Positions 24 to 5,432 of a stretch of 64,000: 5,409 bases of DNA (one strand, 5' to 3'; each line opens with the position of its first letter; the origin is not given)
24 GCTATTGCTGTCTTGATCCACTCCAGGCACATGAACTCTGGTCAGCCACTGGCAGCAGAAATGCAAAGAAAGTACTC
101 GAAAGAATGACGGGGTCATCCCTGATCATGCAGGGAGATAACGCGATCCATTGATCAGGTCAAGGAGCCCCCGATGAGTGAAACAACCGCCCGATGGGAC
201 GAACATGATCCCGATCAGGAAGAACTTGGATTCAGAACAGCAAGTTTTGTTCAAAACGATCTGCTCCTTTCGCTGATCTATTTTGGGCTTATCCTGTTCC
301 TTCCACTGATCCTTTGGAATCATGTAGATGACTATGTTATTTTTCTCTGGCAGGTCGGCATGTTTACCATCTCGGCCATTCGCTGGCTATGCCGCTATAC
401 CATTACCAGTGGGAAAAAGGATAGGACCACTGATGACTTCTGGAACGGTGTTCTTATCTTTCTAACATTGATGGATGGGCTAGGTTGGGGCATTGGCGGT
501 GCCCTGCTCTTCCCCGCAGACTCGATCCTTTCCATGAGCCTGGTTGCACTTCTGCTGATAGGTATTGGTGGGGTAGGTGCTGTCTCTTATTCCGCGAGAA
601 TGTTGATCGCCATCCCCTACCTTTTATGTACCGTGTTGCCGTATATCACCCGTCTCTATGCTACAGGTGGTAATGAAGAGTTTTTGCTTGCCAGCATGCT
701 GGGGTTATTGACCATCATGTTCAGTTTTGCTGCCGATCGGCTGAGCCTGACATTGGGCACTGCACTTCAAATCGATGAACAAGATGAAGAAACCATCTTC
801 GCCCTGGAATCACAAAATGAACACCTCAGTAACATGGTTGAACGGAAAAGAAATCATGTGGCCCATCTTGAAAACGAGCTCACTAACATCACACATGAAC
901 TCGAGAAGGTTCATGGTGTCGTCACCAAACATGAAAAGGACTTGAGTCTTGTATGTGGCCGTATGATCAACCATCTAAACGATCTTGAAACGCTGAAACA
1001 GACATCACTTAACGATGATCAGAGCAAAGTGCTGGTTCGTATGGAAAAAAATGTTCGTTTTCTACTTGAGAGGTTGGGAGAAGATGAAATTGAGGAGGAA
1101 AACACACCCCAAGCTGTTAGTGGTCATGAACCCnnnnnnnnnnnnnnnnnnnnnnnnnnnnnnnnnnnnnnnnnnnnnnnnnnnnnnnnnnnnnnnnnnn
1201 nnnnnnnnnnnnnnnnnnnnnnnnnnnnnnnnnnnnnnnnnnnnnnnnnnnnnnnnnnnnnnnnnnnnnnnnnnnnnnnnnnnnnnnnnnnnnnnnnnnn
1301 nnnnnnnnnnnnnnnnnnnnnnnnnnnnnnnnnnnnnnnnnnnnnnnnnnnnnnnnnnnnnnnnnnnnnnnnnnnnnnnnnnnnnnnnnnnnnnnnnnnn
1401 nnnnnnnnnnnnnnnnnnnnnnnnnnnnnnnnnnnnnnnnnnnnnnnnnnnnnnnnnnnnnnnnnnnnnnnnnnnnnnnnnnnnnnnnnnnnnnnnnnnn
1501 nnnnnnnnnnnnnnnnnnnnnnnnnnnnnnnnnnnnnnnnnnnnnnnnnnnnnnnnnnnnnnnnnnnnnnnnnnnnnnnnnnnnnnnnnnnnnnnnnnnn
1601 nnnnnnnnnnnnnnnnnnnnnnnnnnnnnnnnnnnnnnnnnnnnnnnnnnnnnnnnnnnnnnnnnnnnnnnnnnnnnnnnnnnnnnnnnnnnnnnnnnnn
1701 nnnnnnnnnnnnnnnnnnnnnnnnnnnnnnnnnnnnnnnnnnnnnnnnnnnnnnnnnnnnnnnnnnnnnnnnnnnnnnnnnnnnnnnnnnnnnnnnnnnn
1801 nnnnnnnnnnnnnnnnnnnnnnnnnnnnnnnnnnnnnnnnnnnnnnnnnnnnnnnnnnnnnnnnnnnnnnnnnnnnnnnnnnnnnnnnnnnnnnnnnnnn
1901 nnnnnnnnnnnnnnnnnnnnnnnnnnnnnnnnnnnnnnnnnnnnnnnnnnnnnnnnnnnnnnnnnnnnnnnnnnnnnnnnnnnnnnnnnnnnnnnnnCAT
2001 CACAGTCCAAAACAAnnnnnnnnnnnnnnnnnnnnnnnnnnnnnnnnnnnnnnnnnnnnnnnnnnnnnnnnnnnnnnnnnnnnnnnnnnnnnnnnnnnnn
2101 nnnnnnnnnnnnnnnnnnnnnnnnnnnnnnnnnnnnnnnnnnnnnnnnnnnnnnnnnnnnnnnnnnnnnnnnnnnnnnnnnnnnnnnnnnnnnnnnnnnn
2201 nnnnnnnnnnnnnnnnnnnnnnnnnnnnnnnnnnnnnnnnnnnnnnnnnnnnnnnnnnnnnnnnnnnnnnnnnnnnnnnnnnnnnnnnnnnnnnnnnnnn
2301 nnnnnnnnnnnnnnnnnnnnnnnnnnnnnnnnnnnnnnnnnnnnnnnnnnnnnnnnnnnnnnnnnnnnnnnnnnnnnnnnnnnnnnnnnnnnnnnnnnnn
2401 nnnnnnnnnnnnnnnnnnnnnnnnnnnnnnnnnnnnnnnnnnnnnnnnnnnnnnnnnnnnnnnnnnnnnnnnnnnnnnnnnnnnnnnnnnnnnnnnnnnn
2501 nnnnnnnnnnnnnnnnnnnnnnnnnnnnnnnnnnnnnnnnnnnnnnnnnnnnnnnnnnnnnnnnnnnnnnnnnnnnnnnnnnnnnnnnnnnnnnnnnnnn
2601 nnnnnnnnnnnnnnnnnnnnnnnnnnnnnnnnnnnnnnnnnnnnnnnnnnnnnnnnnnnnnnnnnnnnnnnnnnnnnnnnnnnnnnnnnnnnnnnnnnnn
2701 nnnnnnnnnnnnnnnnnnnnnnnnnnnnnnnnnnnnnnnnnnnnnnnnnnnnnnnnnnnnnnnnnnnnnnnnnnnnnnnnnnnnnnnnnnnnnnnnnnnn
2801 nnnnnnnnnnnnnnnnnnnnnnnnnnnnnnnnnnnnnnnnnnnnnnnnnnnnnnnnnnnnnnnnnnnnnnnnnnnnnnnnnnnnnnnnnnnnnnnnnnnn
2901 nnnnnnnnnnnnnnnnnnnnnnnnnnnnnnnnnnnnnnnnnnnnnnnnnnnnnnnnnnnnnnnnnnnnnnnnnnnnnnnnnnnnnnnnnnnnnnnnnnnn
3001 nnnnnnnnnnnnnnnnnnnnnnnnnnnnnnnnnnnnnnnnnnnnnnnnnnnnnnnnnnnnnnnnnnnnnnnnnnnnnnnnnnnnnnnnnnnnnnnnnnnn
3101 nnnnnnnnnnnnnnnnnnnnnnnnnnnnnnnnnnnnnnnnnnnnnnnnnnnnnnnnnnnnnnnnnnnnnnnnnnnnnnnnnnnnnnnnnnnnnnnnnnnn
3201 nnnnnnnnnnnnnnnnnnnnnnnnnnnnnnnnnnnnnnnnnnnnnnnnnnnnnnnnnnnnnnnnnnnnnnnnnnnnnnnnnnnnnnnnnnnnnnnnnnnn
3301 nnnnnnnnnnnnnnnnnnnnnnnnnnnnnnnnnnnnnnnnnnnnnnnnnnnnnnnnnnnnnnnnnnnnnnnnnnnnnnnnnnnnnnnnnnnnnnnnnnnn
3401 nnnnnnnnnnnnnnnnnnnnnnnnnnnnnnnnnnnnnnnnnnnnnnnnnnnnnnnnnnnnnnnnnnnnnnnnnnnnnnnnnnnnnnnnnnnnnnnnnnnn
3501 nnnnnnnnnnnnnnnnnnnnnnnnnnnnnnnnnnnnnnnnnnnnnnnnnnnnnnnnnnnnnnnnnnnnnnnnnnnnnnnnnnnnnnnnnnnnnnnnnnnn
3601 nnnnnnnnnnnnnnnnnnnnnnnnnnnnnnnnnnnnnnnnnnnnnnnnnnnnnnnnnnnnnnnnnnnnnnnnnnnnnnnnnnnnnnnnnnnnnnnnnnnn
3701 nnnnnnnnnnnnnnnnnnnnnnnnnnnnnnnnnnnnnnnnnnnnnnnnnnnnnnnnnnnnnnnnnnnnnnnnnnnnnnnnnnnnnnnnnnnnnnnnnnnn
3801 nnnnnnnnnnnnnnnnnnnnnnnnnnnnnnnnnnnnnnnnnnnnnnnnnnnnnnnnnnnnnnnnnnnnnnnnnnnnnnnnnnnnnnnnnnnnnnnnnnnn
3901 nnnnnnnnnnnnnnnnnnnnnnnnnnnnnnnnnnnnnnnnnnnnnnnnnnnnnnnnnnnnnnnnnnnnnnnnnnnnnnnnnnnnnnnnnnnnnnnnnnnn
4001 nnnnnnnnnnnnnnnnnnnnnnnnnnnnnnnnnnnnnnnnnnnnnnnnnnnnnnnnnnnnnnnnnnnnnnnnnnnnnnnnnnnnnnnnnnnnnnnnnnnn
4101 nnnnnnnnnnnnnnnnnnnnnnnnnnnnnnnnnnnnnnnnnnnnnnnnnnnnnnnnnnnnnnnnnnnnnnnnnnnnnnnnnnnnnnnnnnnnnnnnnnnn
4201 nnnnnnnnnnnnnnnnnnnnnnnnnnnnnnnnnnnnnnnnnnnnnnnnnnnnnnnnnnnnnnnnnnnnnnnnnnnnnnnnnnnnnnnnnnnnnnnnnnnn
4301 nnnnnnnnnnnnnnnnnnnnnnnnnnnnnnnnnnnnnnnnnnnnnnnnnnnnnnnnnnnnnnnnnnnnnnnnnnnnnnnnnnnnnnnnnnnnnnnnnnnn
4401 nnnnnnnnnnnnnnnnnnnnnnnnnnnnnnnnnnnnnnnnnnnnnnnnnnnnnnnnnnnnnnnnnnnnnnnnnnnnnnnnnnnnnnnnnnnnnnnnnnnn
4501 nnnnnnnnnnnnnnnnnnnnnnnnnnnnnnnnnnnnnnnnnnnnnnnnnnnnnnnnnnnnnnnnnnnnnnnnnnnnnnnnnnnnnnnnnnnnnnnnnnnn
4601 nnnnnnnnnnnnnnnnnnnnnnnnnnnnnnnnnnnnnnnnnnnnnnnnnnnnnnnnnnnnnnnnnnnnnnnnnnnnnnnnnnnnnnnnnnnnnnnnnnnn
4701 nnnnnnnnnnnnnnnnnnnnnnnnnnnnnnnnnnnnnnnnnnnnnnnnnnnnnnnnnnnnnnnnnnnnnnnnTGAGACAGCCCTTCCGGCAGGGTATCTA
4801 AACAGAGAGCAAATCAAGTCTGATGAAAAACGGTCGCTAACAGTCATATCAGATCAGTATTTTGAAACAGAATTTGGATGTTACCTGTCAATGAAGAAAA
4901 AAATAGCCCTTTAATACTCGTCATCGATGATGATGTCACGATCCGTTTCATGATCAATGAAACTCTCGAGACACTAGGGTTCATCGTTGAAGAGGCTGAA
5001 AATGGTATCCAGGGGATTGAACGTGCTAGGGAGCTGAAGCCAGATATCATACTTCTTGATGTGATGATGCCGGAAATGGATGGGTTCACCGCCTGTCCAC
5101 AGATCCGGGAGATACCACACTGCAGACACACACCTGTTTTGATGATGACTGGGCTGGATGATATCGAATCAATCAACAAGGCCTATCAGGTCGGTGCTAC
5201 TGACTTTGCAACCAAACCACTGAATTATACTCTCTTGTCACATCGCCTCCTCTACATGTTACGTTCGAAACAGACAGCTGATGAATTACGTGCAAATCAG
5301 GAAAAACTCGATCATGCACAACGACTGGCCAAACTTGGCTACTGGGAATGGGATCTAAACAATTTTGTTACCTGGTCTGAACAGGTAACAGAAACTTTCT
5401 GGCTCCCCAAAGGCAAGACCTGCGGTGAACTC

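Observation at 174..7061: Three-gene sensory cluster: kinase-less membrane relay protein, hybrid histidine kinase and a REC-PAS-GGDEF-EAL output, all co-oriented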

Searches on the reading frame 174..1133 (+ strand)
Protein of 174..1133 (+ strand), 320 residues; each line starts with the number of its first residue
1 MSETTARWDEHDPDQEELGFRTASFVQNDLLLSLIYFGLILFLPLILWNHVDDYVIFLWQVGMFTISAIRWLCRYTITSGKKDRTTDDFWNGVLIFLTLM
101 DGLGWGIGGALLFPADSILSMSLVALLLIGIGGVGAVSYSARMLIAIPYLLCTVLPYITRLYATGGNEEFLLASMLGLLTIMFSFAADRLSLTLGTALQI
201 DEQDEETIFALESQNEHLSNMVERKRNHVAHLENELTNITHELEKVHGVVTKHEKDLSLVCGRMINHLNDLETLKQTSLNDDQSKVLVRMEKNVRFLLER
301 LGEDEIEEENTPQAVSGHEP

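Call 52: search_protein_representatives(protein=window:174-1133:+)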
Query: 320 residues. Proteins with E-value up to 0.001 (for the whole library): 946; up to 1e-10: 25; up to 1e-30: 4. The best 150 are listed.
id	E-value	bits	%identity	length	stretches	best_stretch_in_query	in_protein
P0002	2.3e-105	368.8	54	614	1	9-307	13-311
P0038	1.9e-73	263.9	42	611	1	3-301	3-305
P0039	1.2e-49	185.8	41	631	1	10-261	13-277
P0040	4.0e-45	170.9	36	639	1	16-276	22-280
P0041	6.0e-20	88.2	61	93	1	10-81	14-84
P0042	1.4e-14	70.6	24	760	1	38-237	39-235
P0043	2.5e-13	66.5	24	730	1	32-270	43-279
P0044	6.0e-13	65.2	28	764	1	41-244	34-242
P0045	7.0e-13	65.0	26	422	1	41-239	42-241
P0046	1.5e-12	63.9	24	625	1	21-213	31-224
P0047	1.6e-12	63.8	30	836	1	40-243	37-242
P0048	1.8e-12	63.7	25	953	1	41-243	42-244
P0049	4.3e-12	62.4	35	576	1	40-177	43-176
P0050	2.2e-11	60.1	25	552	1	41-227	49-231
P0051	2.2e-11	60.1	23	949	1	18-242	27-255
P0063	1.3e-10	57.5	27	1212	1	18-214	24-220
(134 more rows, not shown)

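Call 55: search_protein_families(library=pfam, proteins=[P0042, P0043, P0044, P0045, P0046, P0047, P0048, P0049, P0051, P0063], max_evalue=0.001)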
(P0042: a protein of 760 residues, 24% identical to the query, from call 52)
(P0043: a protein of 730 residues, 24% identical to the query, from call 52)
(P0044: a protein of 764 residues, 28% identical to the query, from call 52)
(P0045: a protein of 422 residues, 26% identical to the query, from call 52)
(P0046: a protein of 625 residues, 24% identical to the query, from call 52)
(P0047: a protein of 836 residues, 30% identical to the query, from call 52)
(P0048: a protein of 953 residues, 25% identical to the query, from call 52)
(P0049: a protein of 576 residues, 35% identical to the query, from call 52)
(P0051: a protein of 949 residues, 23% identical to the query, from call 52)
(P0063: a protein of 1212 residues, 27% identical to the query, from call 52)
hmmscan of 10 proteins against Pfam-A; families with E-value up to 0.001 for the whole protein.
P0042 (760 aa): 3 families
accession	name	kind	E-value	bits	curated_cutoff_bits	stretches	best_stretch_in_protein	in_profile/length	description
PF02518.31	HATPase_c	-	6.8e-30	104.2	26.4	1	334-449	1-109/111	Histidine kinase-, DNA gyrase B-, and HSP90-like ATPase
PF00072.30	Response_reg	-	7.6e-30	103.8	30.2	1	635-750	1-110/111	Response regulator receiver domain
PF00512.31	HisKA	-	7.6e-23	80.8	26.9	1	222-287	1-66/66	His Kinase A (phospho-acceptor) domain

P0043 (730 aa): 7 families
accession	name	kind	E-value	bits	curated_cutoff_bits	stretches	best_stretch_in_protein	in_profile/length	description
PF02518.31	HATPase_c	-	2.1e-18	67.2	26.4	1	501-609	2-109/111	Histidine kinase-, DNA gyrase B-, and HSP90-like ATPase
PF00512.31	HisKA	-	3e-11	43.6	26.9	1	388-454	2-65/66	His Kinase A (phospho-acceptor) domain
PF13188.13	PAS_8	-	2.6e-07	30.7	21.8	1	253-293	1-42/65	PAS domain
PF13426.13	PAS_9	-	2.8e-07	31.2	27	1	264-366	2-103/103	PAS domain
PF00989.32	PAS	-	3.2e-07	30.8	22.6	1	254-364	2-113/113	PAS fold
PF08448.16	PAS_4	-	1.7e-06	28.6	23.1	1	272-369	15-110/110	PAS fold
PF00072.30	Response_reg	-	9e-06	26.3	30.2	1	643-723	30-108/111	Response regulator receiver domain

P0044 (764 aa): 8 families
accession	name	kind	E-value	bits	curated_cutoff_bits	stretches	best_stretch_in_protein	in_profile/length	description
PF02518.31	HATPase_c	-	8.5e-24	84.6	26.4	1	501-621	3-109/111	Histidine kinase-, DNA gyrase B-, and HSP90-like ATPase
PF00072.30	Response_reg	-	8.1e-23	81.2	30.2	1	644-755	1-110/111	Response regulator receiver domain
PF00989.32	PAS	-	6e-21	75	22.6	1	268-374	6-113/113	PAS fold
PF13426.13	PAS_9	-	2.4e-17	63.5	27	1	274-375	2-102/103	PAS domain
PF08448.16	PAS_4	-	1.4e-09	38.6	23.1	1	270-378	2-109/110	PAS fold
PF08447.18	PAS_3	-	8.2e-09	36.1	25.6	1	287-370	3-88/89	PAS fold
PF13188.13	PAS_8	-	5.9e-08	32.8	21.8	1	264-305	2-44/65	PAS domain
PF00512.31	HisKA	-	3.5e-07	30.6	26.9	1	396-455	5-63/66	His Kinase A (phospho-acceptor) domain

P0045 (422 aa): 1 family
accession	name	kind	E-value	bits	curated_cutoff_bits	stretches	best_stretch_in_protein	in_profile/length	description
PF00990.26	GGDEF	-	4.4e-51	173.3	23.8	1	216-377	1-160/161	Diguanylate cyclase, GGDEF domain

P0046 (625 aa): 7 families
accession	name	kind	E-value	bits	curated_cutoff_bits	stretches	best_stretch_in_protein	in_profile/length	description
PF00990.26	GGDEF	-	1.2e-38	132.8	23.8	1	509-624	1-118/161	Diguanylate cyclase, GGDEF domain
PF08448.16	PAS_4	-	3.1e-19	69.6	23.1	1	390-499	1-109/110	PAS fold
PF00989.32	PAS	-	1.8e-18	67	22.6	1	386-495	3-113/113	PAS fold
PF13426.13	PAS_9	-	4.2e-17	62.7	27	1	395-497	2-103/103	PAS domain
PF13188.13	PAS_8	-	4.6e-09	36.3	21.8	1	385-437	2-55/65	PAS domain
PF12860.13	PAS_7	-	9e-06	26.3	27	0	391-502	2-114/115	PAS fold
PF08447.18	PAS_3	-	2e-05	25.2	25.6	1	407-491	2-88/89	PAS fold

P0047 (836 aa): 5 families
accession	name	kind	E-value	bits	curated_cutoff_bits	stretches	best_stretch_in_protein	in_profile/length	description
PF00563.25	EAL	-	2e-57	194.8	31.3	1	589-824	3-236/236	EAL domain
PF00990.26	GGDEF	-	4.7e-42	143.9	23.8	1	409-565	1-160/161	Diguanylate cyclase, GGDEF domain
PF00989.32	PAS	-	7.1e-06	26.4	22.6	1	281-395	3-113/113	PAS fold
PF08448.16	PAS_4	-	1.2e-05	25.9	23.1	1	287-400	3-110/110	PAS fold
PF24820.1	Diguanyl_cycl_sensor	-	0.00052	20.4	28.1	0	287-368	4-85/109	Diguanylate cyclase-like sensor domain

P0048 (953 aa): 8 families
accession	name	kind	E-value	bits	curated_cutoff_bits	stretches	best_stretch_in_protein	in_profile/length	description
PF00072.30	Response_reg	-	2.8e-44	150.3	30.2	2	814-942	1-109/111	Response regulator receiver domain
PF02518.31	HATPase_c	-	2.6e-28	99.1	26.4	1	499-606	1-102/111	Histidine kinase-, DNA gyrase B-, and HSP90-like ATPase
PF00512.31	HisKA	-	1.7e-25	89.3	26.9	1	387-452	1-66/66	His Kinase A (phospho-acceptor) domain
PF00989.32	PAS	-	4.8e-15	56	22.6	1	239-345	2-108/113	PAS fold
PF08448.16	PAS_4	-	1.4e-12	48.2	23.1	1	244-355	1-110/110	PAS fold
PF08447.18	PAS_3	-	1.7e-12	47.9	25.6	1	261-346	2-88/89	PAS fold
PF13426.13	PAS_9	-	5.8e-12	46.2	27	1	249-352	2-103/103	PAS domain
PF13188.13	PAS_8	-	7.9e-05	22.9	21.8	1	239-292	2-55/65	PAS domain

P0049 (576 aa): 9 families
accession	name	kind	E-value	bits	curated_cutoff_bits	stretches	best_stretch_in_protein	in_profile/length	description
PF07568.18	HisKA_2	-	1.6e-28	99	22.3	1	379-451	1-73/76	Histidine kinase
PF08447.18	PAS_3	-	1e-15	58.2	25.6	1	269-347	2-82/89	PAS fold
PF00989.32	PAS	-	3.3e-12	46.8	22.6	1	249-355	3-112/113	PAS fold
PF02518.31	HATPase_c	-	6.7e-12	46.3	26.4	1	478-572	4-109/111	Histidine kinase-, DNA gyrase B-, and HSP90-like ATPase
PF07536.20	HWE_HK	-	4.9e-11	43.7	22.8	1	379-452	1-71/83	HWE histidine kinase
PF13426.13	PAS_9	-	1.5e-10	41.7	27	1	258-358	2-103/103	PAS domain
PF08448.16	PAS_4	-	6e-09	36.6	23.1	1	261-361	9-110/110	PAS fold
PF13188.13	PAS_8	-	4.2e-08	33.2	21.8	1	247-303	1-55/65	PAS domain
PF13581.12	HATPase_c_2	-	5.1e-08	33.4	27.4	1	479-551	31-112/127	Histidine kinase-like ATPase domain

P0051 (949 aa): 5 families
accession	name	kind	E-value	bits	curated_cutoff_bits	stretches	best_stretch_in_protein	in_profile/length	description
PF00072.30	Response_reg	-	9.6e-46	155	30.2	2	656-770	1-108/111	Response regulator receiver domain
PF02518.31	HATPase_c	-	2.7e-30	105.5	26.4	1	374-489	1-110/111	Histidine kinase-, DNA gyrase B-, and HSP90-like ATPase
PF00512.31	HisKA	-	7.7e-22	77.6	26.9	1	262-327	1-66/66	His Kinase A (phospho-acceptor) domain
PF01627.28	Hpt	-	7.7e-18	65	24.6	1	857-936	2-81/84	Hpt domain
PF24896.1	Receiver_CRE1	-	8.3e-07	29.7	27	1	656-776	9-135/136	AHK4/CRE1/WOL first receiver domain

P0063 (1212 aa): 12 families
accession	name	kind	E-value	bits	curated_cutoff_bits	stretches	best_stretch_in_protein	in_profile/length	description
PF00072.30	Response_reg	-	9.8e-40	135.6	30.2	2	957-1071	1-110/111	Response regulator receiver domain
PF02518.31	HATPase_c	-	5.1e-30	104.6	26.4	1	677-792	1-110/111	Histidine kinase-, DNA gyrase B-, and HSP90-like ATPase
PF00512.31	HisKA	-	1.4e-22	79.9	26.9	1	565-630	1-66/66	His Kinase A (phospho-acceptor) domain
PF00989.32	PAS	-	6.6e-19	68.4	22.6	1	248-370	3-113/113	PAS fold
PF08448.16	PAS_4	-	6.1e-15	55.8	23.1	1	252-375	1-110/110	PAS fold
PF13426.13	PAS_9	-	3.4e-14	53.4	27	1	256-372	1-103/103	PAS domain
PF01627.28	Hpt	-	1.8e-13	51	24.6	1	1119-1199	2-82/84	Hpt domain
PF13185.12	GAF_2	-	7.6e-13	49.3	28.6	1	427-543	22-135/136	GAF domain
PF01590.32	GAF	-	6.6e-08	33.6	22.4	1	454-541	44-131/133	GAF domain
PF13188.13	PAS_8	-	1.4e-07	31.6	21.8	1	247-288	2-43/65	PAS domain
PF08447.18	PAS_3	-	1.1e-05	26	25.6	1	270-366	3-88/89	PAS fold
PF13492.12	GAF_3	-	0.00097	20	27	0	461-545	52-129/129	GAF domain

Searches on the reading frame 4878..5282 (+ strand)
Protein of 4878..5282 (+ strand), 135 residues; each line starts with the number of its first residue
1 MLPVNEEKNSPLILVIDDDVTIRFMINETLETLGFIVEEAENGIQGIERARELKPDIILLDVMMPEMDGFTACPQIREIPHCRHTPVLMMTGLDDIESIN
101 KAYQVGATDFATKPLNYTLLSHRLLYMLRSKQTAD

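Call 38: search_solved_structures(query=window:4878-5282:+, max_evalue=0.000001, show_alignments=3)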
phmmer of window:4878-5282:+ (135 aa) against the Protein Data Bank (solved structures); distinct sequences matched with E-value up to 0.000001: 224 (the best 60 are shown).
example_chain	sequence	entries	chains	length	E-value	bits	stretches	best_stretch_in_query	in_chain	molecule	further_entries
9g85_A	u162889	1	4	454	2.7e-25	92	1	12-132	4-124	Response regulator PleD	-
2wb4_A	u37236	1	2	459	2.8e-25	92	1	12-132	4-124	DIGUANYLATE CYCLASE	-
9g86_A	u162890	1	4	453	3.1e-25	91.8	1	12-132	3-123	Response regulator PleD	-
1w25_A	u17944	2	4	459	3.3e-25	91.8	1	12-132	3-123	STALKED-CELL DIFFERENTIATION CONTROLLING PROTEIN | RESPONSE REGULATOR PLED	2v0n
9dvt_R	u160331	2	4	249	2.2e-22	82.6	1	11-126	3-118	DNA-binding dual master transcriptional regulator RpaA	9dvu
9xzo_A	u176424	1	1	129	7.3e-21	77.7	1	13-129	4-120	De novo protein M1X0B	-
3t6k_A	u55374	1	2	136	1.7e-18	70.1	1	12-127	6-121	Response regulator receiver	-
3gt7_A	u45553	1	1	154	2.5e-18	69.5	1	12-127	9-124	Sensor protein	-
4ja2_A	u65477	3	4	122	2.7e-18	69.4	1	12-122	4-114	Response regulator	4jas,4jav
9ji3_J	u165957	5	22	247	4.4e-18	68.7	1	12-129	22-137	DNA-binding response regulator | Possible two component system response transcriptional positive regulator PhoP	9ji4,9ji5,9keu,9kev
3r0j_A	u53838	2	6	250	4.5e-18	68.7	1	12-129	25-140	POSSIBLE TWO COMPONENT SYSTEM RESPONSE TRANSCRIPTIONAL POSITIVE REGULATOR PHOP | Response regulator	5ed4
6azr_B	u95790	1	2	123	1.3e-17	67.2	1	12-122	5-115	Chemotaxis regulator-transmits chemoreceptor signals to flagelllar motor components CheY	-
1mvo_A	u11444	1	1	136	1.3e-17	67.2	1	12-131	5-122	PhoP response regulator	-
3dge_C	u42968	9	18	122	1.4e-17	67.1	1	12-122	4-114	Response regulator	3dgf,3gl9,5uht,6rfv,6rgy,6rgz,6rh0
6ifh_A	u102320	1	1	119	2.8e-17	66.2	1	13-129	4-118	Sporulation initiation phosphotransferase F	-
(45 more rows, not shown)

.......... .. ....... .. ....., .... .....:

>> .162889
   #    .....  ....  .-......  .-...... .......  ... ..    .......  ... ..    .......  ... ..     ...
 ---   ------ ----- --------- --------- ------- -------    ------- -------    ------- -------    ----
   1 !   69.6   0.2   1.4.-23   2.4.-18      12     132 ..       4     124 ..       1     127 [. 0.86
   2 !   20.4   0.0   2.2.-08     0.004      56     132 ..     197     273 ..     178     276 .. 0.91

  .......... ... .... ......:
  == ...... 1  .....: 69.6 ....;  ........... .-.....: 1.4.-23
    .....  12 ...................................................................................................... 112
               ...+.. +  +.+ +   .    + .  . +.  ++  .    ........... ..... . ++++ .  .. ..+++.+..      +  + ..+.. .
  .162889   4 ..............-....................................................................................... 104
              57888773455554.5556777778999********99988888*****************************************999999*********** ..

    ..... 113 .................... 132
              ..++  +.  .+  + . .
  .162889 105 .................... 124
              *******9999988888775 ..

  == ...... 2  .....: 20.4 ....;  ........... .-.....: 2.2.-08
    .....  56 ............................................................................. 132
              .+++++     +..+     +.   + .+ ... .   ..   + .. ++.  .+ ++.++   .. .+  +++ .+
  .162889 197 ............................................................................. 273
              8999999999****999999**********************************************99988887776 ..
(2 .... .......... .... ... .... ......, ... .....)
